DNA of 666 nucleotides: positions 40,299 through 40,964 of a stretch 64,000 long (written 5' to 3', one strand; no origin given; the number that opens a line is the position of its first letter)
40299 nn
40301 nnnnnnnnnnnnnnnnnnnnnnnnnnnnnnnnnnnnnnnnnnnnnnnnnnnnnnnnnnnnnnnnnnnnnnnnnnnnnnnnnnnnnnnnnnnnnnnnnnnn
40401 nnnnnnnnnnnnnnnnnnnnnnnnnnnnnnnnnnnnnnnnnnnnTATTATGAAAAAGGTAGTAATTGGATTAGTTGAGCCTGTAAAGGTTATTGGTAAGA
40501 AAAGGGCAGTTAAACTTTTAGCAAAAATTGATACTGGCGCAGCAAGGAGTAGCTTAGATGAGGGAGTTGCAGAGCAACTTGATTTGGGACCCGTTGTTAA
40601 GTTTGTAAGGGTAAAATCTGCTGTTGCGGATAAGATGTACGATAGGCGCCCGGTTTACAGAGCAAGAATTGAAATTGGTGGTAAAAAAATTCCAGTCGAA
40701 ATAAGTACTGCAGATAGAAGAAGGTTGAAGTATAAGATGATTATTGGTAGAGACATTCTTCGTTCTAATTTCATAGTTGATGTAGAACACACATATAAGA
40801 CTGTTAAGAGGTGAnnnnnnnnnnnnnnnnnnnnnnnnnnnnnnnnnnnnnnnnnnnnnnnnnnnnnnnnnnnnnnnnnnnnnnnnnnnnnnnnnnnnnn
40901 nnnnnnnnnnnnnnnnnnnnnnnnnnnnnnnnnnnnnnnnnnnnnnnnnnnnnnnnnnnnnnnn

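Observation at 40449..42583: DUF785 retropepsin-like protease + RimK ligase + catalytically degenerate RimK paralog: putative peptide-tail ligation/trimming module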

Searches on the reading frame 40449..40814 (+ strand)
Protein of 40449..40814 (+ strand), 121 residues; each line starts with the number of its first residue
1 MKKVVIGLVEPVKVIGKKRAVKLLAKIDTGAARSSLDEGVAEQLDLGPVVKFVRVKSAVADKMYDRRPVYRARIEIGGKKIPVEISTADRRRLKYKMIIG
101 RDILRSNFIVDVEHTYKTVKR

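Call 3: search_protein_families(library=pfam, proteins=[window:40449-40814:+], max_evalue=0.01)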
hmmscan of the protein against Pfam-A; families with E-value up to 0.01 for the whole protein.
window:40449-40814:+ (121 aa): 4 families
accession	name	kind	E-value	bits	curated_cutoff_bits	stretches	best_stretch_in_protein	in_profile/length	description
PF05618.17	Zn_protease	-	4.6e-13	49.7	27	1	48-118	66-135/138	Putative ATP-dependent zinc protease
PF13975.11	gag-asp_proteas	-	1.2e-06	29.5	28.2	1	25-105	12-91/92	gag-polyprotein putative aspartyl protease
PF13650.11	Asp_protease_2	-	6.7e-05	24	24.3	1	22-102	9-89/90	Aspartyl protease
PF09668.16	Asp_protease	-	0.0008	20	26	1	21-106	19-103/109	Aspartyl protease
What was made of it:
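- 40449..40814 (+): RimB-like retropepsin-type aspartic protease, 121 aa, catalytic D28 within DTGA, no signal peptide. PF05618 at 49.7 bits (call 3).
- On RimB / PF05618 retropepsin-like peptidases: 40449-40814: 49.7 bits against 27 (call 3).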

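Call 4: search_protein_families(library=ncbifam, proteins=[window:40449-40814:+], max_evalue=0.01)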
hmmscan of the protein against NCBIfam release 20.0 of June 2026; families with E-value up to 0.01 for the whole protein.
window:40449-40814:+ (121 aa): 5 families
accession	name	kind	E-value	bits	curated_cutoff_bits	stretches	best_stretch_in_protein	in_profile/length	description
NF052264.1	retropep_RloA3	equivalog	4.6e-09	36.2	210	1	49-118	89-155/159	retropepsin-like aspartic peptidase RloA3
NF052261.1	Asp_endo_RimB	equivalog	3.7e-08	33.3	200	1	50-117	76-142/148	retropepsin-like aspartic endopeptidase RimB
NF052262.1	retropep_RloA1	exception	1.3e-07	31.4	280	1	60-118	106-165/178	retropepsin-like aspartic peptidase RloA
NF052263.1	retropep_RloA2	exception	2.8e-06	26.9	250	1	63-106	109-152/170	retropepsin-like aspartic peptidase RloA2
TIGR03698.1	clan_AA_DTGF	subfamily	2.7e-05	24.4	57.35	1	12-106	4-95/107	clan AA aspartic protease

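Call 7: search_solved_structures(query=window:40449-40814:+, max_evalue=1, show_alignments=3)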
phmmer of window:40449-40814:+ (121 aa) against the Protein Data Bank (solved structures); distinct sequences matched with E-value up to 1: 3.
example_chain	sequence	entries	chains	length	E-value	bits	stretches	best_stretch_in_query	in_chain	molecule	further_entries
2pma_A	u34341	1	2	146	1.8e-05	28.3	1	66-118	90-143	Uncharacterized protein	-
9g58_A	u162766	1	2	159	0.0014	22.3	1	61-113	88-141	Putative ATP-dependent zinc protease domain-containing protein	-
9g59_A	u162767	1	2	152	0.019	18.6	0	64-111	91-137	Putative ATP-dependent zinc protease domain-containing protein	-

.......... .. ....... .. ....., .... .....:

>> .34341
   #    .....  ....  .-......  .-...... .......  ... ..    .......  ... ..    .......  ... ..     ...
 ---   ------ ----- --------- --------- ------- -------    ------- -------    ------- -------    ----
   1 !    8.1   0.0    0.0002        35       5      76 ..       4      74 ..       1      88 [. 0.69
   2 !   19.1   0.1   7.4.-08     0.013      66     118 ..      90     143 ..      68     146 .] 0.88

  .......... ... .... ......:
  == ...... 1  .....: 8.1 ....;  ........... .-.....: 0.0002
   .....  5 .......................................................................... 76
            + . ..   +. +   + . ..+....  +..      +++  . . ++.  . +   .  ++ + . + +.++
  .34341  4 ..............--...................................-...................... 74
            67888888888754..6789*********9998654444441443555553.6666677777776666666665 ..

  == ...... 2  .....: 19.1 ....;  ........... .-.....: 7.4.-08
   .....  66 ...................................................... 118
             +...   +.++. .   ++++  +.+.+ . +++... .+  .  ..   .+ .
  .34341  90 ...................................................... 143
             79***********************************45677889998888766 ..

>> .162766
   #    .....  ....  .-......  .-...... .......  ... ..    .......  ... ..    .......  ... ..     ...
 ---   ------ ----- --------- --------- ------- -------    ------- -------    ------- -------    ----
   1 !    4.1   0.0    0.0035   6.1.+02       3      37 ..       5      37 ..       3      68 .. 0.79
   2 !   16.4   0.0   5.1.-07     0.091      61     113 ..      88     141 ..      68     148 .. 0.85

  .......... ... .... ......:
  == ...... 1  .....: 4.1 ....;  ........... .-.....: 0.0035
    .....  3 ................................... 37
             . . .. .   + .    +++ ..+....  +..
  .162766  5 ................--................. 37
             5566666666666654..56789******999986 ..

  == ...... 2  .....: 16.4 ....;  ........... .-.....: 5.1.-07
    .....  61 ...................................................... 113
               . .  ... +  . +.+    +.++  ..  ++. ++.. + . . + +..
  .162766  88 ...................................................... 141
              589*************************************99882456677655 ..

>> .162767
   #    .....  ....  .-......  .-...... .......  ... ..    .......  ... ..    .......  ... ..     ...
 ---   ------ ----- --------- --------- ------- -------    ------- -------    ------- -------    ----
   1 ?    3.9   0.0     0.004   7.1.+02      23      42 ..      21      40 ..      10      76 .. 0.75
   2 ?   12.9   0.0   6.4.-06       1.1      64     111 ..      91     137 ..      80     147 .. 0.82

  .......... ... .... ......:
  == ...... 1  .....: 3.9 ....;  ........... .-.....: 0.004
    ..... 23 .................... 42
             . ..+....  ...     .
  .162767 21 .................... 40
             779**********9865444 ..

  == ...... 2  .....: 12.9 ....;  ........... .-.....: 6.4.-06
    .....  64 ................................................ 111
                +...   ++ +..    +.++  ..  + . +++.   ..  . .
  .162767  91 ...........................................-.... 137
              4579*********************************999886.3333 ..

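Call 20: find_homologous_proteins(query=window:40449-40814:+, max_evalue=0.001)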
Query window:40449-40814:+ (121 aa): 22 proteins with E <= 0.001 among 33 candidates.
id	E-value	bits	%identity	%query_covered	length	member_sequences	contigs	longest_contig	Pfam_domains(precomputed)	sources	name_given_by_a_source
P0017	1.2e-67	243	100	100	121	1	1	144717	PF05618.18,PF13975.12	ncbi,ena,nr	ncbi:MAG: ATP-dependent zinc protease [Nanoarchaeota archaeon]|nr:ATP-dependent zinc protease [Nanoa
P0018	4.5e-54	199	78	99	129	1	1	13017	PF05618.18,PF13975.12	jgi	jgi:hypothetical protein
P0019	1.5e-50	188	74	99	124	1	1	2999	PF13650.12,PF05618.18,PF13975.12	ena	-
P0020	3.4e-44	168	66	100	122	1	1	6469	PF05618.18,PF13975.12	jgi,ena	-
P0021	1.3e-43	166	68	100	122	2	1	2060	PF13650.12,PF05618.18,PF13975.12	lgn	-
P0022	9.6e-43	163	71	97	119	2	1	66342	PF13650.12,PF05618.18,PF13975.12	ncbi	-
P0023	1.2e-41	159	67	98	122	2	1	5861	PF13650.12,PF05618.18,PF13975.12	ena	-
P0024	2.3e-40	155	63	96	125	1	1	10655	PF13650.12,PF05618.18,PF13975.12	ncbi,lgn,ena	-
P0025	4.1e-40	154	64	100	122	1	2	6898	PF13650.12,PF05618.18,PF13975.12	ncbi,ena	-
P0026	6.9e-40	154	64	100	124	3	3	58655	PF13650.12,PF05618.18,PF09668.17,PF13975.12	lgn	-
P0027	1.3e-39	153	64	100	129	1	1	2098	PF13650.12,PF05618.18,PF09668.17,PF13975.12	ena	-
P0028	1.4e-38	149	63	99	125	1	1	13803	PF13650.12,PF05618.18,PF09668.17,PF13975.12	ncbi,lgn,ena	-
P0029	3.1e-36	142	61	98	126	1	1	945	PF13650.12,PF05618.18,PF09668.17,PF13975.12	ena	-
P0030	4.2e-20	90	43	98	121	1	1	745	PF05618.18,PF13975.12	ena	-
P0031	4.1e-18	84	43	88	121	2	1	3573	PF05618.18,PF13975.12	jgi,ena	-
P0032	3.5e-17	81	50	88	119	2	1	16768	PF05618.18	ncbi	-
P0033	1.2e-14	72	40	92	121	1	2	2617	PF05618.18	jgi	-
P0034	2.4e-14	71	38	90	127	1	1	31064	PF05618.18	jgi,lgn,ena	-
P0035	4.3e-13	67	37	91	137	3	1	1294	PF13650.12,PF05618.18,PF13975.12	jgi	-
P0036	1.5e-9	56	38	94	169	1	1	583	PF05618.18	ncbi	-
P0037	1.6e-9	56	37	94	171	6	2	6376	PF05618.18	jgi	-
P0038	4.9e-8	51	37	91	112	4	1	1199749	PF05618.18,PF13975.12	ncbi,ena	-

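Call 21: find_encoding_contigs(protein=P0032, flank=5000, max_places=1)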
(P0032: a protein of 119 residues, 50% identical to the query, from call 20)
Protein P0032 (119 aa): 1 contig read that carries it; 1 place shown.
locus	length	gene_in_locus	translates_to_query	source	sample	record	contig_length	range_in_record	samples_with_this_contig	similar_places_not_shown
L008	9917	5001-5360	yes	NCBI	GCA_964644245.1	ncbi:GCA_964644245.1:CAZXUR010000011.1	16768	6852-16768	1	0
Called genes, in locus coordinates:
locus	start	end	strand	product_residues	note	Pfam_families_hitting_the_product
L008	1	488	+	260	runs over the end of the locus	-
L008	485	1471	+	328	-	-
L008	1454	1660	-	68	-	-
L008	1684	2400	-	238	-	PF20143:NAD_kinase_C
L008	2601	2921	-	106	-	-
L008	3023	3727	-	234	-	PF13197:DUF4013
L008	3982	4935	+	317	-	-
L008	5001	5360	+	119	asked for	PF05618:RimB-like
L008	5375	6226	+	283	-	PF14397:ATPgrasp_ST (faint), PF01071:GARS_A (weak), PF02222:ATP-grasp, PF02655:ATP-grasp_3, PF02786:CPSase_L_D2 (weak), PF02955:GSH-S_ATP, PF08443:RimK, PF07478:Dala_Dala_lig_C (weak)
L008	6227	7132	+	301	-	PF08443:RimK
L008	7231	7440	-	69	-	-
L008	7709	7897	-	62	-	PF04070:DUF378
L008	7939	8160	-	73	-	PF04024:PspC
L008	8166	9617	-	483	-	PF00004:AAA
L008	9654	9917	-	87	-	?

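Call 22: find_encoding_contigs(protein=P0034, flank=5000, max_places=1)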
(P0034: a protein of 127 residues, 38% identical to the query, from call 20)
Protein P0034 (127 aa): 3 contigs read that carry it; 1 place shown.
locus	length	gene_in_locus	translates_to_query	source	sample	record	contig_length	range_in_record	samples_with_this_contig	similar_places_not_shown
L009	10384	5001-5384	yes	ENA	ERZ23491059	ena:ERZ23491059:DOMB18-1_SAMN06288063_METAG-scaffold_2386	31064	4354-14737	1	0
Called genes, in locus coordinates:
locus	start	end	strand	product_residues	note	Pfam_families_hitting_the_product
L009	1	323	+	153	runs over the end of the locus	-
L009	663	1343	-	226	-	PF00254:FKBP_C (weak), PF22199:FKBP26_IF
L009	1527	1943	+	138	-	PF18477:PIN_9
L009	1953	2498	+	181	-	PF03876:SHS2_Rpb7-N, PF00575:S1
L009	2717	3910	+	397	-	PF13173:AAA_14 (weak)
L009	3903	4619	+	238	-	-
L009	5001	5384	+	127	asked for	PF05618:RimB-like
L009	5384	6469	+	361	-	PF14397:ATPgrasp_ST (faint), PF02222:ATP-grasp (weak), PF02655:ATP-grasp_3, PF02955:GSH-S_ATP, PF08443:RimK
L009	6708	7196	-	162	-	-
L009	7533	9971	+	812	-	PF00133:tRNA-synt_1, PF01406:tRNA-synt_1e (faint), PF09334:tRNA-synt_1g, PF08264:Anticodon_1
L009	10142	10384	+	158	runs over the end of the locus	-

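Call 23: find_encoding_contigs(protein=P0038, flank=5000, max_places=1)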
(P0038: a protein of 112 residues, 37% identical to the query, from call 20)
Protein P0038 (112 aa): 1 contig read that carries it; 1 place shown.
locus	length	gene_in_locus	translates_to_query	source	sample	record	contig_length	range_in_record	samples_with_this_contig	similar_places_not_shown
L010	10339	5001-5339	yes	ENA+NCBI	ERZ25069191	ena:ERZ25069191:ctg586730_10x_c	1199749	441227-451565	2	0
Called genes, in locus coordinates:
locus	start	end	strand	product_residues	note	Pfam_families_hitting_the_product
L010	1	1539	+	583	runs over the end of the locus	PF13683:rve_3 (faint), PF00665:rve (weak), PF13610:DDE_Tnp_IS240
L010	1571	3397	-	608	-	PF01336:tRNA_anti-codon, PF00152:tRNA-synt_2, PF02938:GAD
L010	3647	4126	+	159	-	-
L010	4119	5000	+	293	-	-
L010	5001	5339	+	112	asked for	PF13975:gag-asp_proteas (weak), PF05618:RimB-like (weak)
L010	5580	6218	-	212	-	PF02353:CMAS, PF03848:TehB, PF05724:TPMT, PF01209:Ubie_methyltran, PF13489:Methyltransf_23, PF05175:MTS, PF13847:Methyltransf_31, PF08241:Methyltransf_11, +6 more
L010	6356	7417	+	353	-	PF02572:CobA_CobO_BtuR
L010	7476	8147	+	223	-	-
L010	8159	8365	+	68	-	-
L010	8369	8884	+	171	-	-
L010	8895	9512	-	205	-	PF09335:VTT_dom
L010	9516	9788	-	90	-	PF01817:CM_2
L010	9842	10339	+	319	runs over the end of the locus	PF03215:Rad17 (weak), PF05496:RuvB_N, PF13177:DNA_pol3_delta2, PF13173:AAA_14 (weak), PF00004:AAA, PF25361:AAA_lid_RFC1 (weak), PF16193:AAA_assoc_2 (weak), PF08542:Rep_fac_C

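Call 78: predict_structure(alignment_id=A6)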
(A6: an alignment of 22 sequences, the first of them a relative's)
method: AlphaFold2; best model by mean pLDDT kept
length: 121 residues; sequences in the alignment: 22
mean_pLDDT: 88.1   pTM: 0.77
mean pLDDT of the five models: 88.1, 87.5, 87.1, 86.7, 83.8
residues with pLDDT >= 90: 61; 70-90: 56; 50-70: 3; < 50: 1
segments of 3 or more residues with pLDDT < 50: none
pLDDT, mean of each block of 10 residues (from residue 1): 86 93 93 92 90 82 87 92 92 92 86 76 47
secondary structure, 60 per line:
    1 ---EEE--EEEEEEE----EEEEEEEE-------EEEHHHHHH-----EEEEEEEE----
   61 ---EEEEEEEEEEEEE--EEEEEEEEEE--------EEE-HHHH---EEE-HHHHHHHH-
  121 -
elements in order: E4-6 E9-15 E20-27 E35-37 H38-43 E49-56 E64-76 E79-88 E97-99 H101-104 E108-110 H112-119
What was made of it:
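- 40449..40814 (+): AF2 model pLDDT 88 (call 78).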

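Call 80: fold_search(model_id=the predicted structure, library=pdb)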
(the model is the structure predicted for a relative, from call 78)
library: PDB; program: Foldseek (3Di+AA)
matches with E <= 10: 1061; with E <= 0.001: 207
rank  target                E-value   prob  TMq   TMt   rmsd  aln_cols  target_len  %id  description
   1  2pma_B                5.6e-07  1.00  0.56  0.54   9.4       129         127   22  Structural Genomics, the crystal structure of a protein Lpg0085 with unknown function (DUF785) from Legionella pneumop (released 2007-05-22)
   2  9g59_A                7.5e-07  1.00  0.63  0.59   8.0       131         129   24  Pseudomonas aeruginosa periplasmic aspartic peptidase PA0462 (RloA2) (released 2025-04-09)
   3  2pma_A                7.5e-07  1.00  0.59  0.55   8.9       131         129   23  Structural Genomics, the crystal structure of a protein Lpg0085 with unknown function (DUF785) from Legionella pneumop (released 2007-05-22)
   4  9g58_B                8.0e-07  1.00  0.60  0.57   8.5       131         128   23  Pseudomonas fluorescens periplasmic aspartic peptidase Pfl01_1762 (RloA) (released 2025-04-09)
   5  9g58_A                9.0e-07  1.00  0.61  0.56   8.5       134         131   23  Pseudomonas fluorescens periplasmic aspartic peptidase Pfl01_1762 (RloA) (released 2025-04-09)
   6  9g59_B                1.3e-06  1.00  0.63  0.55   7.8       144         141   19  Pseudomonas aeruginosa periplasmic aspartic peptidase PA0462 (RloA2) (released 2025-04-09)
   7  2qhc_A                6.2e-06  1.00  0.51  0.59   4.1       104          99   18  The Influence of I47A Mutation on Reduced Susceptibility to the Protease Inhibitor Lopinavir (released 2008-07-22)
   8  3hdk_A                7.8e-06  1.00  0.54  0.64   2.9        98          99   20  Crystal structure of chemically synthesized [Aib51/51']HIV-1 protease (released 2010-04-28)
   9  1mtb_A                8.2e-06  1.00  0.49  0.57   3.9        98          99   18  Viability of a drug-resistant HIV-1 protease mutant: structural insights for better antiviral therapy (released 2003-01-07)
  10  4qj9_A                9.3e-06  1.00  0.53  0.63   3.4        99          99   20  Crystal structure of inactive HIV-1 protease in complex with p1-p6 substrate variant (R452S) (released 2014-10-29)
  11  3s8i_B                9.3e-06  1.00  0.52  0.52   4.8       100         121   18  The retroviral-like protease (RVP) domain of human DDI1 (released 2011-07-06)
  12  3el4_A                9.3e-06  1.00  0.49  0.58   3.9        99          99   19  Crystal structure of inhibitor saquinavir (SQV) complexed with the multidrug HIV-1 protease variant L63P/V82T/I84V (released 2009-09-01)
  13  4njs_A                9.3e-06  1.00  0.49  0.58   3.8        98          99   17  Crystal structure of multidrug-resistant clinical isolate A02 HIV-1 protease in complex with non-peptidic inhibitor, G (released 2014-04-02)
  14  7d66_L                9.8e-06  1.00  0.59  0.58   3.8        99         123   19  Crystal structure of retroviral protease-like domain of Ddi1 from Toxoplasma gondii (released 2022-02-09)
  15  5t84_A                1.1e-05  1.00  0.53  0.63   3.5        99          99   19  HIV-1 protease, unbound subtype B L63P construct (released 2017-09-20)
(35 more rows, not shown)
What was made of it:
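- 40449..40814 (+): Top Foldseek matches are DUF785 Lpg0085 and RloA/RloA2, followed by HIV-1 protease (call 80).
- On RimB / PF05618 retropepsin-like peptidases: 40449-40814: Top Foldseek hits are 2pma, 9g58 and 9g59, followed by HIV-1 protease (call 80).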

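Call 82: search_protein_families(library=padloc, proteins=[window:40449-40814:+], max_evalue=0.001)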
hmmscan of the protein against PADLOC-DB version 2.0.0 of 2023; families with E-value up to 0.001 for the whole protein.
window:40449-40814:+ (121 aa): 0 families
